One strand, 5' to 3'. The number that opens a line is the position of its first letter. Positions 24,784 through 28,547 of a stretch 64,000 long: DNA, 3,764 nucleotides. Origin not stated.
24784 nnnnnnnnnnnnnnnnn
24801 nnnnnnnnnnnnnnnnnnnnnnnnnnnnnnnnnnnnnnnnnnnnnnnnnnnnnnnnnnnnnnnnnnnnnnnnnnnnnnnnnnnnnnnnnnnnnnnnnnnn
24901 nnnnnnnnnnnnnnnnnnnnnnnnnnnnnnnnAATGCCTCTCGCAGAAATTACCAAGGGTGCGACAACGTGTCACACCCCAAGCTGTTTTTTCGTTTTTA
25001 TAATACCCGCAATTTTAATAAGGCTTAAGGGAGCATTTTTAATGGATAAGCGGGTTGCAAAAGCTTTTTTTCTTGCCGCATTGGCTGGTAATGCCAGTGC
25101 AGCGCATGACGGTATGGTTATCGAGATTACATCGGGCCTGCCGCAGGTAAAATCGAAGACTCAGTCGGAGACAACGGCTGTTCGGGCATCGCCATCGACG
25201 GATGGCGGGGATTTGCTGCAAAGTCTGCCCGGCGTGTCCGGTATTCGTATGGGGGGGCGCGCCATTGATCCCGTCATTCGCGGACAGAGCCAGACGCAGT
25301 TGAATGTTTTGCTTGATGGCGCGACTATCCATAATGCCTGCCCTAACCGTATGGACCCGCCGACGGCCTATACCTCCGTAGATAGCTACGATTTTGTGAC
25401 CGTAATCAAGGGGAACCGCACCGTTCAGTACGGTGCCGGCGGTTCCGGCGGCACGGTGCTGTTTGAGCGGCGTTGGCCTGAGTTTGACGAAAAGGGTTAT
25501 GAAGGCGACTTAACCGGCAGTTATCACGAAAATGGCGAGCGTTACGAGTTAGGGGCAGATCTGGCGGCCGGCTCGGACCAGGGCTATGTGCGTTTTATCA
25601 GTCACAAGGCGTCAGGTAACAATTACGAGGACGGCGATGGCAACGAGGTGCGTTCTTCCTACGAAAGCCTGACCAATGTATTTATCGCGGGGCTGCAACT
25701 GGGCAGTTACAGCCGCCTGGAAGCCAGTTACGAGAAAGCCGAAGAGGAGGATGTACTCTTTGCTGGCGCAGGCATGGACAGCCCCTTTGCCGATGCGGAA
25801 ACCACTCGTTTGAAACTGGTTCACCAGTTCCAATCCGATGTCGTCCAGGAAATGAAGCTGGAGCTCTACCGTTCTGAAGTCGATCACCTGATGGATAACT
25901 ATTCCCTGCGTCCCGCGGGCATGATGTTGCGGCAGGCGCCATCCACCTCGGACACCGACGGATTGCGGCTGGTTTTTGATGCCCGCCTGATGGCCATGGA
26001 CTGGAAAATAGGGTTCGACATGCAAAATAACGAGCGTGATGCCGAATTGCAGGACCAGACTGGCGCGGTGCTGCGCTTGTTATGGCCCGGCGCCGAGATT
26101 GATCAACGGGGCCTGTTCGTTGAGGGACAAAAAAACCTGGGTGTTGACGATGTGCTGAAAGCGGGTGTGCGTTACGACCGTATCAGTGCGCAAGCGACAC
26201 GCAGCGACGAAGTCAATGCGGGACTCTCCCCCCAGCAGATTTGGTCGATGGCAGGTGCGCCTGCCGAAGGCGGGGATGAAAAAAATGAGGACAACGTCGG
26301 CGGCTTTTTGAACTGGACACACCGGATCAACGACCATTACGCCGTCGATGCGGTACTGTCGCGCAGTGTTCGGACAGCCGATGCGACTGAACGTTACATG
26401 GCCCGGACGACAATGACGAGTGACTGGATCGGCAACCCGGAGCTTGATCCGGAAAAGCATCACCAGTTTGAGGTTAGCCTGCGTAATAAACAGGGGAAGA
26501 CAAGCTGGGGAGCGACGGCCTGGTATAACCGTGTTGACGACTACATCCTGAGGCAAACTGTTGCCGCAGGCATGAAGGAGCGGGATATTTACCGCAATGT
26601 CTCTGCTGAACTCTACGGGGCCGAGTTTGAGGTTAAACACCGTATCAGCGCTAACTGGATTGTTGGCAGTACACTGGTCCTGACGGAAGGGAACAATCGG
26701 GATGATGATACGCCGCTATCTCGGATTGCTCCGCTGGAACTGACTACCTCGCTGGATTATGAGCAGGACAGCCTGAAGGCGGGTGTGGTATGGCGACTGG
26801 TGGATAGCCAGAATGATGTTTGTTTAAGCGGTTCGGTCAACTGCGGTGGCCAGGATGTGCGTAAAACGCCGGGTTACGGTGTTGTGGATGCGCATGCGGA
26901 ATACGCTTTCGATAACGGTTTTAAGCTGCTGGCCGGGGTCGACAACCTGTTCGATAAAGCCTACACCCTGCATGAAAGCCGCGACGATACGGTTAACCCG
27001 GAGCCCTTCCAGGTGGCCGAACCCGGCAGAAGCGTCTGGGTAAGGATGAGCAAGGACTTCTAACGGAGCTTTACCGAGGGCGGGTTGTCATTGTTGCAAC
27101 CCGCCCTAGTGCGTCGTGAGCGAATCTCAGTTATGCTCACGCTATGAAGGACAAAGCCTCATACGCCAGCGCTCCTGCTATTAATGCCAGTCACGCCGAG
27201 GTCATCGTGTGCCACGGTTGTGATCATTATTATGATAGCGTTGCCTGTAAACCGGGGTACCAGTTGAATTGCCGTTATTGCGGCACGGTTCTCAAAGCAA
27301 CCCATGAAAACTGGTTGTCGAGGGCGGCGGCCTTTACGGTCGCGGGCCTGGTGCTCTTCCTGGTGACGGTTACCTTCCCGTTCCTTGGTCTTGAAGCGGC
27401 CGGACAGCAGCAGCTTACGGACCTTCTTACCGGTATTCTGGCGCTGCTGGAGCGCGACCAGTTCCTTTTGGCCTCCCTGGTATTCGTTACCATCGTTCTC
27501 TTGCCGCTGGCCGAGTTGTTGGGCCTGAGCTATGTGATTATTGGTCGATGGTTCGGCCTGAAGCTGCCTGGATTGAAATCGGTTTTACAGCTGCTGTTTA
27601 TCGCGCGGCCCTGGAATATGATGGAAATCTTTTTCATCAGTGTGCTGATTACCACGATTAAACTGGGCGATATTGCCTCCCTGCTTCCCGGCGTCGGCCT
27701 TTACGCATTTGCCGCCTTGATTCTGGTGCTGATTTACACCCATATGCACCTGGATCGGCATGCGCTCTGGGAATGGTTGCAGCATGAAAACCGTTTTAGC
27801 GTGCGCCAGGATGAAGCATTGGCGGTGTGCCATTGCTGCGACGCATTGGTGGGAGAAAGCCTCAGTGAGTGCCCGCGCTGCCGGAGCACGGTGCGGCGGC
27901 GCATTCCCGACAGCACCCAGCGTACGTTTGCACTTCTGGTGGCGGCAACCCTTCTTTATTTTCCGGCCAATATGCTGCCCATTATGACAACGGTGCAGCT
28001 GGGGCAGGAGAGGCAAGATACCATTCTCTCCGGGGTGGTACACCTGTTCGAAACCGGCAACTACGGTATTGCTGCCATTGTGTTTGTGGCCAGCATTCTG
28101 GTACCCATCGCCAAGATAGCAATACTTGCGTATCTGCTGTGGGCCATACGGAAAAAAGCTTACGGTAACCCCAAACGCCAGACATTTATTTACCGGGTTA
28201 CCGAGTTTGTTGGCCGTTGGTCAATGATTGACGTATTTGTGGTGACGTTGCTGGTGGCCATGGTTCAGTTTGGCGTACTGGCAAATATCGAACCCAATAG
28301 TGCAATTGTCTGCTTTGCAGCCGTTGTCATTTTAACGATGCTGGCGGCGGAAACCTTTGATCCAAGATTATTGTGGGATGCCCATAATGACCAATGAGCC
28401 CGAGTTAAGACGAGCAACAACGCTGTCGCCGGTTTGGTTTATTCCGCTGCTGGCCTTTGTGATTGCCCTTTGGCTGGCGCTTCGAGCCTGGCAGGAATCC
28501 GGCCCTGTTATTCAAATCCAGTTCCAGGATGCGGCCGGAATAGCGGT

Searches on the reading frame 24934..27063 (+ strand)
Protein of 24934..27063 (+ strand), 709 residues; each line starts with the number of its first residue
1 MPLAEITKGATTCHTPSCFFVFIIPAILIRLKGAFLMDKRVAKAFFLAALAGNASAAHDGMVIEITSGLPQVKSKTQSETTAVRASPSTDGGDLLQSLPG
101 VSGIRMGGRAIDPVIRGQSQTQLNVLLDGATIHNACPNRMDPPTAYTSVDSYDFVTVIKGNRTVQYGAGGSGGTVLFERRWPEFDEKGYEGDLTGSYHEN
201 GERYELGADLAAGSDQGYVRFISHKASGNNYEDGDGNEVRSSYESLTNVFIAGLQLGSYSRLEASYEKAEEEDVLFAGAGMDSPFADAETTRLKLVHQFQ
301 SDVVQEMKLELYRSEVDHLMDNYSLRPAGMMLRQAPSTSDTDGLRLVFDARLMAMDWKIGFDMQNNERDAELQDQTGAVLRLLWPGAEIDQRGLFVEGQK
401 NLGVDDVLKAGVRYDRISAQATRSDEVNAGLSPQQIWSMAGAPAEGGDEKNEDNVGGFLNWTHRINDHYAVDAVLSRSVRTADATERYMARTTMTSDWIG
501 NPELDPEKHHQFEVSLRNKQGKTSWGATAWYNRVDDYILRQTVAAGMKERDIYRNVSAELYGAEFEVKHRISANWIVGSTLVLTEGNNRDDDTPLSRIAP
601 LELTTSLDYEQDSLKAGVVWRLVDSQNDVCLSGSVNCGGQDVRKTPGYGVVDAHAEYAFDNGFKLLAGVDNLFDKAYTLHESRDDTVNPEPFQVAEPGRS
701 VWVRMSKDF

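Call 34: search_protein_families(library=pfam, proteins=[window:24934-27063:+], max_evalue=0.00001)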
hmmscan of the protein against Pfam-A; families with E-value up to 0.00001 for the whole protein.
window:24934-27063:+ (709 aa): 3 families
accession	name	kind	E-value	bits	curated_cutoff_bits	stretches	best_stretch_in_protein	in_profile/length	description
PF00593.30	TonB_dep_Rec_b-barrel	-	2e-36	127.2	27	1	228-672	6-436/436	TonB dependent receptor-like, beta-barrel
PF07715.20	Plug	-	4.1e-15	56.6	23.9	1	81-174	15-107/107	TonB-dependent Receptor Plug Domain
PF14905.12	OMP_b-brl_3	-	8e-06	25.6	27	0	494-584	203-293/408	Outer membrane protein beta-barrel family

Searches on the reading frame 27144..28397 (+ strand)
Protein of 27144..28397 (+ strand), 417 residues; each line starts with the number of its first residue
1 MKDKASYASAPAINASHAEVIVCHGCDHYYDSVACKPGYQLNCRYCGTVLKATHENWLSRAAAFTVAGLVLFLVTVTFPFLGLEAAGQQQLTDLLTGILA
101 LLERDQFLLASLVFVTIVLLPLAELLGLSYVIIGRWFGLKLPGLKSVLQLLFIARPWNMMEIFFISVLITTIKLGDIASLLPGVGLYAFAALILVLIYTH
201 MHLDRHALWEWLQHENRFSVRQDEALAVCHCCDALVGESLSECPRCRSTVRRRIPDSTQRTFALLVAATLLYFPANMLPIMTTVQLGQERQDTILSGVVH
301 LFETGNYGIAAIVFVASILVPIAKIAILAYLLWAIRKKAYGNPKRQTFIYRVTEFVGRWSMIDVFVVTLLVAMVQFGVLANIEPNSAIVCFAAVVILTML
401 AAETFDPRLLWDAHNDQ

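Call 34: search_protein_families(library=pfam, proteins=[window:27144-28397:+], max_evalue=0.00001)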
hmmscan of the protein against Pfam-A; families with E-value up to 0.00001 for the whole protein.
window:27144-28397:+ (417 aa): 1 family
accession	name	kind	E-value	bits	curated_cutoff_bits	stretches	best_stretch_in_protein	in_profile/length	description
PF04403.18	PqiA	-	5.9e-91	302.8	23.8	2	259-413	2-154/156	Paraquat-inducible protein A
